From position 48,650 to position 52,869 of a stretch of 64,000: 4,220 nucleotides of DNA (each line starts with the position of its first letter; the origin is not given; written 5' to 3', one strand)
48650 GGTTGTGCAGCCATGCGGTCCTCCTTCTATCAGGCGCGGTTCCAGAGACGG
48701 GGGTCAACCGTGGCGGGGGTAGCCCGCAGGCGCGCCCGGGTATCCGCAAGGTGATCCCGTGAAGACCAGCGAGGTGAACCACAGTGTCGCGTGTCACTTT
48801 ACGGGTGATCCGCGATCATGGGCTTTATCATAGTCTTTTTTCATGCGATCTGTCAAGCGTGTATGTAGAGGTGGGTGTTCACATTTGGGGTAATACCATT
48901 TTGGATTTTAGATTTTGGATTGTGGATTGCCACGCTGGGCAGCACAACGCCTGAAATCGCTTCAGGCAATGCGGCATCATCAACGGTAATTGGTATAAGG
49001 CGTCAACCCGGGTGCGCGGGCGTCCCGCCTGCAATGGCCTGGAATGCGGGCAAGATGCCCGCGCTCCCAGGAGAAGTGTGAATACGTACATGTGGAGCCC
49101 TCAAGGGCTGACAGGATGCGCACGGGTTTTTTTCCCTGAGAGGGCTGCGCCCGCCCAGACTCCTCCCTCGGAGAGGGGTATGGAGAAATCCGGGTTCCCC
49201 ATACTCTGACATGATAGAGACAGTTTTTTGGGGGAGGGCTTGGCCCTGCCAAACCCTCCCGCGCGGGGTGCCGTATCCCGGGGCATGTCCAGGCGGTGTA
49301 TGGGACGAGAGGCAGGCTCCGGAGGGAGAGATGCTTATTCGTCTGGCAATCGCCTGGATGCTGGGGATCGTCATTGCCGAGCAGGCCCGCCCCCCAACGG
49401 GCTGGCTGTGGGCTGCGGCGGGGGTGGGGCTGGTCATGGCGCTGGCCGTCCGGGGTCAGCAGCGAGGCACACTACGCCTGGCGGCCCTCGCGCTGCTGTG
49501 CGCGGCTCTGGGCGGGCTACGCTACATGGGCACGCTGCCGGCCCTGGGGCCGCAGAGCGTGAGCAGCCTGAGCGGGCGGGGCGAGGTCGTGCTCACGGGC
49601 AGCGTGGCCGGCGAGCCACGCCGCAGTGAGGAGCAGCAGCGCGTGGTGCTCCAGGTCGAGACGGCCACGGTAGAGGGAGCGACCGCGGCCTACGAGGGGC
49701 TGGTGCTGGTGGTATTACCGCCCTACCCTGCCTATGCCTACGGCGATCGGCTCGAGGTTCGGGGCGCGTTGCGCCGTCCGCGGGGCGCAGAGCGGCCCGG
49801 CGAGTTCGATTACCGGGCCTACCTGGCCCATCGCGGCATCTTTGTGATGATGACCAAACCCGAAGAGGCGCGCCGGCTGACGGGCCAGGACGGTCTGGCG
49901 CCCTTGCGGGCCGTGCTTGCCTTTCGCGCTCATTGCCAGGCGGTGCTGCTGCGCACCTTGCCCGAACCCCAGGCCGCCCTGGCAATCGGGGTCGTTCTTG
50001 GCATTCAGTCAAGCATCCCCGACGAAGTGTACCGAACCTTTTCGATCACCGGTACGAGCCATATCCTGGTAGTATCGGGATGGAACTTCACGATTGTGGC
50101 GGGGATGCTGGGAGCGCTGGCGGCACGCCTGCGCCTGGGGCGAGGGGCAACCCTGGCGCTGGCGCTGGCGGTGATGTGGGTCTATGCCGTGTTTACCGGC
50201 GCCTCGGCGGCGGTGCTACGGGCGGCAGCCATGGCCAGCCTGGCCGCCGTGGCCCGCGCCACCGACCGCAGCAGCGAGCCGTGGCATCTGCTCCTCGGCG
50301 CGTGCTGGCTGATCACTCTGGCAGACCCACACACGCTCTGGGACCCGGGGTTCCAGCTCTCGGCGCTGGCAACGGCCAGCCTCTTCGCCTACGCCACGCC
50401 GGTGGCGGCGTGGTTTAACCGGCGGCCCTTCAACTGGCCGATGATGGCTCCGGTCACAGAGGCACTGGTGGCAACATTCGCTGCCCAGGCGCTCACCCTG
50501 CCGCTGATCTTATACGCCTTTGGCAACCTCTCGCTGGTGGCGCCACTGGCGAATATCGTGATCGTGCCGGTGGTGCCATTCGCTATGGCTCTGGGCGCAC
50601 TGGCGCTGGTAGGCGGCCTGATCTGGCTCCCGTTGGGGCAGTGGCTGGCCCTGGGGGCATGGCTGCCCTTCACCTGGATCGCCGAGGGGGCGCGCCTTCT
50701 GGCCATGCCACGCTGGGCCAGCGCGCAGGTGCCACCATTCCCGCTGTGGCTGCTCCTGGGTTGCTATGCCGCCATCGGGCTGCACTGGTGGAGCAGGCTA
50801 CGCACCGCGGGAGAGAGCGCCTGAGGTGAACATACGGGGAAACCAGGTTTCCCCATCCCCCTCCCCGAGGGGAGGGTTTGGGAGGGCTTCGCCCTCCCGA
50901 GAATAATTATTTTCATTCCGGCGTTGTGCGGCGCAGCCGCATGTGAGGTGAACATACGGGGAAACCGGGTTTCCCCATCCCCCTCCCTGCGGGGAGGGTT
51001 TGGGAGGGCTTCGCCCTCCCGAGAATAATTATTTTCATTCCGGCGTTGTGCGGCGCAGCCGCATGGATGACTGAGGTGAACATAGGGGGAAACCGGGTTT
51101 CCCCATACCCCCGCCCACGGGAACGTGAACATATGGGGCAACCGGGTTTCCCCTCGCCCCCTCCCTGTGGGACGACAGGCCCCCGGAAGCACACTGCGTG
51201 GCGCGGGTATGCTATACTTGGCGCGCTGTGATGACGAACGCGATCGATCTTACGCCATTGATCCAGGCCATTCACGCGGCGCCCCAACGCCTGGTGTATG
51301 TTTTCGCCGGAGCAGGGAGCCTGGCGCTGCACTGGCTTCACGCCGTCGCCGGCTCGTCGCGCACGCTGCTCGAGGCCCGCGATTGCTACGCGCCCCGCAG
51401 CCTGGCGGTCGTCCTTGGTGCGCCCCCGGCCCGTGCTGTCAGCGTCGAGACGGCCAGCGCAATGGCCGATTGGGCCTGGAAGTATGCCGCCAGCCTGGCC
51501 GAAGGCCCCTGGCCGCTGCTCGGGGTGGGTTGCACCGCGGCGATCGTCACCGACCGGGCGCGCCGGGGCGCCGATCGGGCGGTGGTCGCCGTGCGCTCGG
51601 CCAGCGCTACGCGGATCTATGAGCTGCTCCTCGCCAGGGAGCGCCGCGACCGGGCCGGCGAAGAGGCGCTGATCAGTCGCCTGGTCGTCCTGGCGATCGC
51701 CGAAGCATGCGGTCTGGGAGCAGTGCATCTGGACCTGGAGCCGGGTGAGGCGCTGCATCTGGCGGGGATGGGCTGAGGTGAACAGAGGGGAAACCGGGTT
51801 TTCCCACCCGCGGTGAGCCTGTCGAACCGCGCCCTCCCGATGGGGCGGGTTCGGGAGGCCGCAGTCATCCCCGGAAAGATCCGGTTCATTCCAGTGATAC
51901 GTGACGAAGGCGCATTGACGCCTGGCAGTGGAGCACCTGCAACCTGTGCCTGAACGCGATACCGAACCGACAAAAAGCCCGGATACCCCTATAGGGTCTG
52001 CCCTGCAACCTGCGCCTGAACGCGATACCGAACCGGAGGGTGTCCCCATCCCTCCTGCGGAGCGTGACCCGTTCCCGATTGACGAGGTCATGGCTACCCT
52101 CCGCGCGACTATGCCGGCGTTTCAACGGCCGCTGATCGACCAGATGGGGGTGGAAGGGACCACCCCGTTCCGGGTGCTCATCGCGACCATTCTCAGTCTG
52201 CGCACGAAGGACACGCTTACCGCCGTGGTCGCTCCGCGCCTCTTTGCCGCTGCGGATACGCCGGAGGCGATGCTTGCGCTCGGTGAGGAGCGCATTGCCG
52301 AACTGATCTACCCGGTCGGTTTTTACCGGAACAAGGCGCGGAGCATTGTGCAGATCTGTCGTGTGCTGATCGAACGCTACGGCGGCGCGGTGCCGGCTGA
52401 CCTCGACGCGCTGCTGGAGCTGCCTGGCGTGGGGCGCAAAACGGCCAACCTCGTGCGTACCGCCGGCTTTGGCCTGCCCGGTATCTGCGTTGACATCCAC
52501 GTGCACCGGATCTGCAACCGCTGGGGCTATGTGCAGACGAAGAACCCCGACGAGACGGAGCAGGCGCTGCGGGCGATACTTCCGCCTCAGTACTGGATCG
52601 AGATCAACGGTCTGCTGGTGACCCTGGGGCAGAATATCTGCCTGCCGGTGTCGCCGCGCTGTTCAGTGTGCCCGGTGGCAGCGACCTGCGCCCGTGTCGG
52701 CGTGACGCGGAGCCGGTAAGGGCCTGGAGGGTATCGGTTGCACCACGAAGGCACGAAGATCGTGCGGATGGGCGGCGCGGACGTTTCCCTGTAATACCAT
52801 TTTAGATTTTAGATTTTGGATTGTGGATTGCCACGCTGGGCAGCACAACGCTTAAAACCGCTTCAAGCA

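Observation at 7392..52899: A 102-bp TIR element with TNA target-site duplications (six copies, two subfamilies): a candidate unannotated MITE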

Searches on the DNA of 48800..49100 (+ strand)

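Call 12: search_rna_families(source=window, start=48800, end=49100, threshold=evalue, max_evalue=10)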
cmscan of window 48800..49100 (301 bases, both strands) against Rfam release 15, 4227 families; matches with E-value up to 10: 5.
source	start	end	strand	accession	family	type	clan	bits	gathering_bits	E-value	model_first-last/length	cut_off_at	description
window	49001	49077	-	RF04244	MIR169_6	Gene; miRNA;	CL00098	19.1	54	0.16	1-99/99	no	MIR169_6 microRNA precursor family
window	48997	49083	+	RF00831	mir-73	Gene; miRNA;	CL00090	16.3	86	0.33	1-94/94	no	mir-73 microRNA precursor family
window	49004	49061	+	RF01679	P36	Gene; sRNA;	-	13.7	36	2.6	1-61/61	no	Pseudomonas sRNA P36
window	48960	48982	-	RF01145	sR14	Gene; snRNA; snoRNA; CD-box;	-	11.7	38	0.84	31-54/54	no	Small nucleolar RNA sR14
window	48899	48964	-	RF02248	Six3os1_3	Gene; lncRNA;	-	8.8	40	7.4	1-75/75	no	Six3os1 conserved region 3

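Call 59: search_dna_similar(query=window:48894-48995:+, collection=plasmids, mode=distant, max_evalue=1, max_rows=15)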
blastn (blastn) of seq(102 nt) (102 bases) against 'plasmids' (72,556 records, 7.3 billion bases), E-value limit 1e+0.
Records with a match: 58; places in all: 89; records where one place covers at least 80% of the query: 0.
Best place of each record, by identity: >=99% 2; 95-99% 4; 90-95% 19; 80-90% 33.
By first word of the organism name: Agrobacterium 22; Nostoc 7; Tolypothrix 5; Microchaete 2; Calothrix 2; Streptomyces 2; Acinetobacter 2; Yersinia 2; Dolichospermum 1; Sphaerospermopsis 1; and 12 more.
By predicted mobility (MOB-suite, as given by PLSDB): conjugative 30; non-mobilizable 16; mobilizable 12.
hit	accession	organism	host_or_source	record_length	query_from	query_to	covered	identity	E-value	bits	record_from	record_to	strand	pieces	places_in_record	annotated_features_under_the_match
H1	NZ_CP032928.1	Agrobacterium tumefaciens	Rubus sp.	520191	53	93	40%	85.4%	2e-2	45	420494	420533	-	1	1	Lrp/AsnC family transcriptional regulator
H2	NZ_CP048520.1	Agrobacterium tumefaciens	walnut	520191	53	93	40%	85.4%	2e-2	45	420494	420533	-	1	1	Lrp/AsnC family transcriptional regulator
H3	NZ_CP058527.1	Agrobacterium tumefaciens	-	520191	53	93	40%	85.4%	2e-2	45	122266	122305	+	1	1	Lrp/AsnC family transcriptional regulator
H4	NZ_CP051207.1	Dolichospermum flos-aquae CCAP 1403/13F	cell culture,freshwater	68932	5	40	35%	94.4%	3e-6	57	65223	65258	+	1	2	none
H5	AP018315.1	Sphaerospermopsis kisseleviana NIES-73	-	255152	2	36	34%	94.3%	1e-5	55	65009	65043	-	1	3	none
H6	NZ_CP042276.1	Agrobacterium tumefaciens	Juglans regia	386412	56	93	37%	84.2%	8e-1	39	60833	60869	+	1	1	none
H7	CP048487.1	Agrobacterium tumefaciens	walnut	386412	56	93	37%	84.2%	8e-1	39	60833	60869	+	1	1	none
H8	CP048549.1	Agrobacterium tumefaciens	walnut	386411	56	93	37%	84.2%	8e-1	39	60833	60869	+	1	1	none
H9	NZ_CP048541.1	Agrobacterium tumefaciens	walnut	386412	56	93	37%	84.2%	8e-1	39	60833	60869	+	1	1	none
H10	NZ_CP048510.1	Agrobacterium tumefaciens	walnut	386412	56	93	37%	84.2%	8e-1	39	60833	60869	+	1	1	none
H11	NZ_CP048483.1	Agrobacterium tumefaciens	walnut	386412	56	93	37%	84.2%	8e-1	39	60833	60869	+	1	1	none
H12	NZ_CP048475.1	Agrobacterium tumefaciens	walnut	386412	56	93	37%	84.2%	8e-1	39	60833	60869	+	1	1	none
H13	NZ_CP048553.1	Agrobacterium tumefaciens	walnut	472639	56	93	37%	84.2%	8e-1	39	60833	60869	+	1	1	none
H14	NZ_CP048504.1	Agrobacterium tumefaciens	walnut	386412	56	93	37%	84.2%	8e-1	39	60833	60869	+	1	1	none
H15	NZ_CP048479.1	Agrobacterium tumefaciens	walnut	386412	56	93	37%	84.2%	8e-1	39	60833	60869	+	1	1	none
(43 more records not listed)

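Call 60: get_annotated_region(hit=H5, flank=3000)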
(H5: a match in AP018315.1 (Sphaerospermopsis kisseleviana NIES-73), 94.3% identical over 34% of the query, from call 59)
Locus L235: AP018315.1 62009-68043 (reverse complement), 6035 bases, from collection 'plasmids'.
description: Sphaerospermopsis kisseleviana NIES-73 plasmid plasmid1 DNA, complete genome
organism: Sphaerospermopsis kisseleviana NIES-73 (NCBI taxid 1973480)
taxonomy: Bacteria; Cyanobacteriota; Cyanophyceae; Nostocales; Aphanizomenonaceae; Sphaerospermopsis; Sphaerospermopsis kisseleviana; Sphaerospermopsis kisseleviana NIES-73
host: -; source: -; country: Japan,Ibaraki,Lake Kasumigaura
typing (MOB-suite, as given by PLSDB): conjugative; replicon rep_cluster_1696,rep_cluster_89; relaxase MOBP; mating-pair formation MPF_T
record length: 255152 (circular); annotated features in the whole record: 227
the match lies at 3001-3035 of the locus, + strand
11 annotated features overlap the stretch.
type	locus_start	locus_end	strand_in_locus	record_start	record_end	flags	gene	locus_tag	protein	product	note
CDS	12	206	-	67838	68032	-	-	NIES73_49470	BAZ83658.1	PilT protein domain protein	-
CDS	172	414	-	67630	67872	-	vapC_2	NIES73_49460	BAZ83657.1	virulence-associated protein VapC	-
CDS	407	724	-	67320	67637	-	-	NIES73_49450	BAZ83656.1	hypothetical protein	-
CDS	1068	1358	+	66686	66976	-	-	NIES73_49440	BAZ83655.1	hypothetical protein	-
CDS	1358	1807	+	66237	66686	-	-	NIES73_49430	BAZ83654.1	hypothetical protein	-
CDS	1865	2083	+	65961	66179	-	-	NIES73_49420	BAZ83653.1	ATPase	-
CDS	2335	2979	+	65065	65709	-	-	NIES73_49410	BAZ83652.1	hypothetical protein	-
CDS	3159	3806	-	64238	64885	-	-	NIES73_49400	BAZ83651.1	hypothetical protein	-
CDS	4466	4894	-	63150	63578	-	-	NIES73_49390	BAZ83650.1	hypothetical protein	-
CDS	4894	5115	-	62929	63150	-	-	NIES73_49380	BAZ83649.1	hypothetical protein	-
CDS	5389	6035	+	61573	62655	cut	-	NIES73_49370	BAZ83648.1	phage integrase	-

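Call 61: get_annotated_region(hit=H4, flank=3000)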
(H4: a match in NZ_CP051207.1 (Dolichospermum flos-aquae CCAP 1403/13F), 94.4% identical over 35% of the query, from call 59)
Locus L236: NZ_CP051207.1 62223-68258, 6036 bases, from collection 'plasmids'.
description: Dolichospermum flos-aquae CCAP 1403/13F plasmid pAfl69, complete sequence
organism: Dolichospermum flos-aquae CCAP 1403/13F (NCBI taxid 315271)
taxonomy: Bacteria; Cyanobacteriota; Cyanophyceae; Nostocales; Aphanizomenonaceae; Dolichospermum; Dolichospermum flos-aquae; Dolichospermum flos-aquae CCAP 1403/13F
host: -; source: cell culture,freshwater; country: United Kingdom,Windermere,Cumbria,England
typing (MOB-suite, as given by PLSDB): non-mobilizable; replicon rep_cluster_345
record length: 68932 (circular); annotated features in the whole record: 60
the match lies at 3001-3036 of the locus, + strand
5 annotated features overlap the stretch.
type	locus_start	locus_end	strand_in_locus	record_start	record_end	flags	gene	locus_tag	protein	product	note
CDS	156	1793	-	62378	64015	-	-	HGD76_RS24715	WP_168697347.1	IS1634 family transposase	-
CDS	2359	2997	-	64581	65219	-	-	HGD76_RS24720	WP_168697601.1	ThiF family adenylyltransferase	-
CDS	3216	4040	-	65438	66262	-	-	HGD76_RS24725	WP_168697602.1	hypothetical protein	-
CDS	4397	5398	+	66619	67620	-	-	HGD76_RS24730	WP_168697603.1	hypothetical protein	-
CDS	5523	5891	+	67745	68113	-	-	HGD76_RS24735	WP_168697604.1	HEPN domain-containing protein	-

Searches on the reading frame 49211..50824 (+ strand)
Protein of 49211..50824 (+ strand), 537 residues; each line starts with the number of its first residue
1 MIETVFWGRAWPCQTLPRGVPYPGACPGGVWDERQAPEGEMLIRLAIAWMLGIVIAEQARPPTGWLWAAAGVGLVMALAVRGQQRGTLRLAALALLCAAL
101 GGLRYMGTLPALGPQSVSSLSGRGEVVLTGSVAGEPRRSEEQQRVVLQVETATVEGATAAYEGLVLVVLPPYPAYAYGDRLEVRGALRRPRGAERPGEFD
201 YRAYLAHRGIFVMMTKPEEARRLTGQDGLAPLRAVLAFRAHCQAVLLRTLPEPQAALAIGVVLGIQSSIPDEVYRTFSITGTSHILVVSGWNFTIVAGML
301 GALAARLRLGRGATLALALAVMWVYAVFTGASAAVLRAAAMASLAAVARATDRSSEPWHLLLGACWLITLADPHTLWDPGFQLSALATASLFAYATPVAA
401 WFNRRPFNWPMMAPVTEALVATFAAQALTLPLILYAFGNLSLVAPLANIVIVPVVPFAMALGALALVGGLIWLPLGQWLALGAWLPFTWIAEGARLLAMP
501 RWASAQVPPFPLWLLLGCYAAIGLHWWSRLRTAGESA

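Call 39: search_protein_families(library=pfam, proteins=[window:49211-50824:+])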
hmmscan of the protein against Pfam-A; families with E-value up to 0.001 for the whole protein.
window:49211-50824:+ (537 aa): 2 families
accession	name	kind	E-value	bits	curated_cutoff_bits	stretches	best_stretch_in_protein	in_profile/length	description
PF03772.21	Competence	-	4.9e-53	180.7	23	1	262-529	2-267/270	Competence protein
PF13567.11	DUF4131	-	3.3e-33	115.1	31.6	1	61-214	4-157/165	Domain of unknown function (DUF4131)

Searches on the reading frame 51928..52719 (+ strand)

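Call 39: search_protein_families(library=pfam, proteins=[window:51928-52719:+])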
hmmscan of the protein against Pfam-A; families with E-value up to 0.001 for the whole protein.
window:51928-52719:+ (263 aa): 2 families
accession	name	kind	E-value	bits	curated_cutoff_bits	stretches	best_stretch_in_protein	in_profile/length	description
PF00730.31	HhH-GPD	-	2.1e-24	86.4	26.2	1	85-220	1-108/108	HhH-GPD superfamily base excision DNA repair protein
PF00633.29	HHH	-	6e-08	32.6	24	1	150-177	1-28/30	Helix-hairpin-helix motif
